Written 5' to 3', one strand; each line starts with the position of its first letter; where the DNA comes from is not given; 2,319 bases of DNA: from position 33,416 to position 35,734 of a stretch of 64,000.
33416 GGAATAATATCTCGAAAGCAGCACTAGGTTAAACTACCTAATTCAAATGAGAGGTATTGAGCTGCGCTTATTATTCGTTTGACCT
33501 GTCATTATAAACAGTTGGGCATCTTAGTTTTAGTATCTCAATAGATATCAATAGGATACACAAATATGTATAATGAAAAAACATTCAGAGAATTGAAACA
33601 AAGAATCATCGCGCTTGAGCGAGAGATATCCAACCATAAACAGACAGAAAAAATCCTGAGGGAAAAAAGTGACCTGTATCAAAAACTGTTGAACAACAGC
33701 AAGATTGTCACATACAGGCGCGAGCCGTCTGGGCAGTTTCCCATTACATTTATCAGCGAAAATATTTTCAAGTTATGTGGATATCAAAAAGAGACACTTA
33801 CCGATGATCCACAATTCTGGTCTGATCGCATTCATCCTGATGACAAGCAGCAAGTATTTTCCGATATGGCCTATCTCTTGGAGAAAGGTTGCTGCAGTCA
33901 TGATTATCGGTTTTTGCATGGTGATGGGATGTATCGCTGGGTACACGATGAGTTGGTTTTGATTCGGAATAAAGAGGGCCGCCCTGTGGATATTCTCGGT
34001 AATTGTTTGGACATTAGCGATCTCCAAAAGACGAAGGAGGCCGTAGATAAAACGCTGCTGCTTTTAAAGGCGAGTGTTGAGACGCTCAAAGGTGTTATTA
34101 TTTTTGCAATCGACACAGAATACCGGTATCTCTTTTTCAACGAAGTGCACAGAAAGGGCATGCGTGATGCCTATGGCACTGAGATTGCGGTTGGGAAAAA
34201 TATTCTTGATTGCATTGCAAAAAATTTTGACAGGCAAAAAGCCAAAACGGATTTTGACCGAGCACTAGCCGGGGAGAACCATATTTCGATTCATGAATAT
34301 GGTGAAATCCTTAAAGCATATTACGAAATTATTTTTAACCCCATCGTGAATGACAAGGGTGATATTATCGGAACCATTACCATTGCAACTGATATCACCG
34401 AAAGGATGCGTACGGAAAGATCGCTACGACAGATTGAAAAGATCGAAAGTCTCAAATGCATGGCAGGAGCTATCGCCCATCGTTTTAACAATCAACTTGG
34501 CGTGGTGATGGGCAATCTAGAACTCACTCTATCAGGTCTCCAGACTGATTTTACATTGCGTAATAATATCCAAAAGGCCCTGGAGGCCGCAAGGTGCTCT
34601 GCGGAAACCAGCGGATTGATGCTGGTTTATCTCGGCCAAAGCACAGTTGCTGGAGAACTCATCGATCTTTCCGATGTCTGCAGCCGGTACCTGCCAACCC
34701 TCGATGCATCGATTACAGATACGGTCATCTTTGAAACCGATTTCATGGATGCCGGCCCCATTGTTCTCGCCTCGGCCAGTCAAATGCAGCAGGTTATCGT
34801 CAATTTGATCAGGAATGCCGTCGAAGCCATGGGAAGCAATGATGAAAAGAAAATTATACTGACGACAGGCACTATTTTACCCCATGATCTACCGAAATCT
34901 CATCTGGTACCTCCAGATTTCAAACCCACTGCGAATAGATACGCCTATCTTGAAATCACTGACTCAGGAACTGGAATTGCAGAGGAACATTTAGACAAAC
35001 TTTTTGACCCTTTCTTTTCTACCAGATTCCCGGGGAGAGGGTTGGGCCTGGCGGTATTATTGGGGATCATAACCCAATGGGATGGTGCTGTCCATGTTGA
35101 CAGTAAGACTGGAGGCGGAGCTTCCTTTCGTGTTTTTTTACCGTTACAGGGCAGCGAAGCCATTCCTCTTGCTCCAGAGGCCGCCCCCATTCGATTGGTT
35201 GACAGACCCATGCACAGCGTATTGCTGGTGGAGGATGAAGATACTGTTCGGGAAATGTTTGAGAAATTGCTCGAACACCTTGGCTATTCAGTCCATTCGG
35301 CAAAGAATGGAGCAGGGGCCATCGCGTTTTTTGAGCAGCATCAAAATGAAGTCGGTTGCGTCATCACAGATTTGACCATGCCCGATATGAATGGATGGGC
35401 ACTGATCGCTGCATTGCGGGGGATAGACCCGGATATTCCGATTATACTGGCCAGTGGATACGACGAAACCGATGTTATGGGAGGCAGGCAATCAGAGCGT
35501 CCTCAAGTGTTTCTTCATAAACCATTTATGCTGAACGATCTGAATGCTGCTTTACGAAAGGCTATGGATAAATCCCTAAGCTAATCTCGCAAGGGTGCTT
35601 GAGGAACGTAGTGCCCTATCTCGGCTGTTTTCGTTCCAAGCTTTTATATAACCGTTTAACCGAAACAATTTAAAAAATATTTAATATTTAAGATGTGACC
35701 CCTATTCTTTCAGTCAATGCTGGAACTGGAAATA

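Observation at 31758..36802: PAS/HD-GYP paralogs flanking a hybrid kinase show 873 bp of perfect identity that switches abruptly to ~12% mostly synonymous divergence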

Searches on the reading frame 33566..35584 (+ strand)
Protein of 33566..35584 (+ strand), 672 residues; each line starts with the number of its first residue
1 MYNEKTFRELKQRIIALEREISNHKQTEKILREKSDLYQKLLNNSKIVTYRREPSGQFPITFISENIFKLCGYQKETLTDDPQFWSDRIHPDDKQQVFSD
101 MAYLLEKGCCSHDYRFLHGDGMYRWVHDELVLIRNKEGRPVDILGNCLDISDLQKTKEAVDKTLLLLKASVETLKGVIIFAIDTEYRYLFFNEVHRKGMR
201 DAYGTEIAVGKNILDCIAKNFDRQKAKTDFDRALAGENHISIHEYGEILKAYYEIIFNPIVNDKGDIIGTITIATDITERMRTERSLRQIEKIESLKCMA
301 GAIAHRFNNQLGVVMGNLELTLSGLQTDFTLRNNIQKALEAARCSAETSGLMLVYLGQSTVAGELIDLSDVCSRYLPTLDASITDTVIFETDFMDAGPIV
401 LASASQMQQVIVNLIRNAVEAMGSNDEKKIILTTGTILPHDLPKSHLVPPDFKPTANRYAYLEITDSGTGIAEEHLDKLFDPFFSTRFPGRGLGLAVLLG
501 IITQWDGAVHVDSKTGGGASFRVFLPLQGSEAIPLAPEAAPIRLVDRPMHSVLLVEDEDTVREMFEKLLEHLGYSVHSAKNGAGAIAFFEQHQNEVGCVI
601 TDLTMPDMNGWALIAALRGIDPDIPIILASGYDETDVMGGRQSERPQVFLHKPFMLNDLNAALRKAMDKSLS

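Call 6: search_protein_families(library=pfam, proteins=[window:33566-35584:+])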
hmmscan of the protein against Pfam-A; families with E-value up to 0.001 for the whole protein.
window:33566-35584:+ (672 aa): 5 families
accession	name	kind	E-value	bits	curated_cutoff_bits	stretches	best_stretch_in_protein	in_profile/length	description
PF08447.18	PAS_3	-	6.9e-21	74.8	25.6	1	61-145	2-87/89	PAS fold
PF00072.30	Response_reg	-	7.8e-21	74.8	30.2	1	552-663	1-110/111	Response regulator receiver domain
PF02518.31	HATPase_c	-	8e-19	68.6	26.4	1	405-528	4-110/111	Histidine kinase-, DNA gyrase B-, and HSP90-like ATPase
PF08448.16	PAS_4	-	1.6e-11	44.8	23.1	1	178-280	7-108/110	PAS fold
PF13426.13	PAS_9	-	9.7e-07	29.5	27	0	182-279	7-103/103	PAS domain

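Call 28: search_protein_families(library=ncbifam, proteins=[window:33566-35584:+])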
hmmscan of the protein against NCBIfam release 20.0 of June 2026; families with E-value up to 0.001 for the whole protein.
window:33566-35584:+ (672 aa): 128 families (the best 25 are shown)
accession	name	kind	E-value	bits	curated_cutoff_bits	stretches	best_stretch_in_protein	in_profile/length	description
NF046020.1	HisKinCckABruc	equivalog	1.8e-66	224.7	1000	1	180-668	360-868/868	cell cycle histidine kinase CckA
NF010411.0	PRK13837.1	equivalog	7.7e-63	212.7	647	1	269-669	423-814/828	two-component system VirA-like sensor kinase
NF046026.1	HisKinCckACaul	equivalog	1.1e-58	198.9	1000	1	275-662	281-671/678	cell cycle histidine kinase CckA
NF010076.0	PRK13557.1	subfamily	4.2e-56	190.5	631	1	252-669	118-535/540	histidine kinase famiy protein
NF052574.1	HisKinEspCMyxo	equivalog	1.4e-35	122.7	1200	1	154-635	273-751/785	serine histidine kinase EspC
NF008468.0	PRK11360.1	equivalog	2.3e-35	122.1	646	1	258-529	358-610/616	two-component system sensor histidine kinase AtoS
NF052573.1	HisKinEspAMyxo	equivalog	5.3e-33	114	1400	1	63-624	155-705/755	serine histidine kinase EspA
NF008302.0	PRK11091.1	equivalog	4.9e-31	107.7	838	1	243-628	232-604/779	aerobic respiration two-component sensor histidine kinase ArcB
TIGR02956.1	TMAO_torS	equivalog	1.4e-28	99.6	676.5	1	401-669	574-822/967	TMAO reductase system sensor histidine kinase/response regulator TorS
NF041777.1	sens_FixL_Rhizob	equivalog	1.7e-27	96.3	850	1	63-528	21-482/485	sensor protein FixL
NF008099.0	PRK10841.1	equivalog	5.5e-24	84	920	2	456-531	613-694/949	two-component system sensor histidine kinase RcsC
NF007688.0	PRK10364.1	equivalog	3.6e-21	75.5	479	1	460-529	384-453/460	two-component system sensor histidine kinase ZraS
NF011874.0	PRK15347.1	equivalog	7.2e-20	70.6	852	2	461-532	546-619/921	two component system sensor kinase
NF041947.1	LuxQ_Vibrio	equivalog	1.9e-19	69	1200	1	460-618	623-789/843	quorum-sensing autoinducer 2 sensor kinase/phosphatase LuxQ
NF047466.1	hybrid_RR_LvrB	exception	1.1e-18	67.6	500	1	279-526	135-375/377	hybrid histidine kinase/response regulator LvrB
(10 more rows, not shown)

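Call 38: find_encoding_contigs(protein=window:33566-35584:+, flank=10000, max_places=10)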
Protein window:33566-35584:+ (672 aa): 1 contig read that carries it; 1 place shown.
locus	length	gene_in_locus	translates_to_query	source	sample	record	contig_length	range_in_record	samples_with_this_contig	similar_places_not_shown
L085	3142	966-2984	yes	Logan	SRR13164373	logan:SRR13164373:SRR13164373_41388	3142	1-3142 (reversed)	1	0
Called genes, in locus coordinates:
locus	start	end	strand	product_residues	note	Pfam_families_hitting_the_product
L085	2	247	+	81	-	?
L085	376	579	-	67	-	-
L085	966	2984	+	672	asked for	PF08447:PAS_3, PF13426:PAS_9 (faint), PF08448:PAS_4, PF02518:HATPase_c, PF00072:Response_reg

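Call 49: find_homologous_proteins(query=window:33566-35581:+, max_evalue=1e-80)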
Query window:33566-35581:+ (672 aa): 938 proteins with E <= 1e-80 among 8000 candidates; the best 120 are listed.
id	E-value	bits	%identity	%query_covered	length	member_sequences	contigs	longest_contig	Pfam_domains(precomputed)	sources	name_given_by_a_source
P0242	0.0e+0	1529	100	100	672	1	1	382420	PF08447.19,PF13426.14,PF08448.17,PF02518.32,PF00072.31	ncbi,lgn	-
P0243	2.9e-142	494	45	86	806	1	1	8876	PF08447.19,PF13426.14,PF08448.17,PF02518.32,PF00989.32,PF00072.31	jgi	jgi:PAS domain S-box-containing protein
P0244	7.4e-141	489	59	57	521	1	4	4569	PF02518.32,PF00072.31,PF06490.18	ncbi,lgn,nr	ncbi:MAG: response regulator [Thermodesulfobacteriota bacterium]|nr:response regulator [Thermodesulf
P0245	1.1e-140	488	41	99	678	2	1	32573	PF13426.14,PF08448.17,PF02518.32,PF00989.32,PF00072.31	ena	-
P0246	4.2e-136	473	40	99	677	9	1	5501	PF08447.19,PF13426.14,PF13188.14,PF08448.17,PF02518.32,PF00989.32,PF00072.31,PF06490.18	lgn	-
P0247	6.9e-133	463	55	61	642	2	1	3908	PF13426.14,PF13188.14,PF02518.32,PF00072.31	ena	-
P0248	1.2e-129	452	56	57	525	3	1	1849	PF02518.32,PF00072.31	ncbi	-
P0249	2.4e-126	441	40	98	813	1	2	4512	PF08447.19,PF13426.14,PF13188.14,PF08448.17,PF02518.32,PF00989.32,PF00072.31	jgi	jgi:PAS domain S-box-containing protein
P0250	6.6e-126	439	37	97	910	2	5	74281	PF08447.19,PF13426.14,PF13188.14,PF08448.17,PF02518.32,PF00989.32,PF00072.31,PF06490.18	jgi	jgi:PAS domain S-box-containing protein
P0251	7.6e-126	439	37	96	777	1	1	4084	PF08447.19,PF13426.14,PF13188.14,PF08448.17,PF02518.32,PF00989.32,PF00072.31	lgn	-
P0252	5.0e-125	437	34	99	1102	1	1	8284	PF08447.19,PF13426.14,PF13188.14,PF08448.17,PF02518.32,PF00989.32,PF00072.31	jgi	jgi:two-component system, cell cycle sensor histidine kinase and response regulator CckA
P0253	5.3e-125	437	38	97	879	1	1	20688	PF08447.19,PF13426.14,PF13185.13,PF01590.33,PF08448.17,PF02518.32,PF00989.32,PF00072.31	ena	-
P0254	1.5e-123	432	36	98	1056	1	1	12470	PF08447.19,PF13426.14,PF13188.14,PF08448.17,PF02518.32,PF00989.32,PF00072.31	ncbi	-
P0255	5.0e-123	430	38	98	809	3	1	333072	PF08447.19,PF13426.14,PF13188.14,PF08448.17,PF02518.32,PF00989.32,PF00072.31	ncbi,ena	-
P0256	2.1e-120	421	37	97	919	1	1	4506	PF13596.13,PF08447.19,PF13426.14,PF13188.14,PF08448.17,PF02518.32,PF00989.32,PF00072.31,PF14598.13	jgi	-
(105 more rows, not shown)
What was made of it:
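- On Intragenomic gene conversion between paralogs: The kinase's nearest homolog is 45% (call 49).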
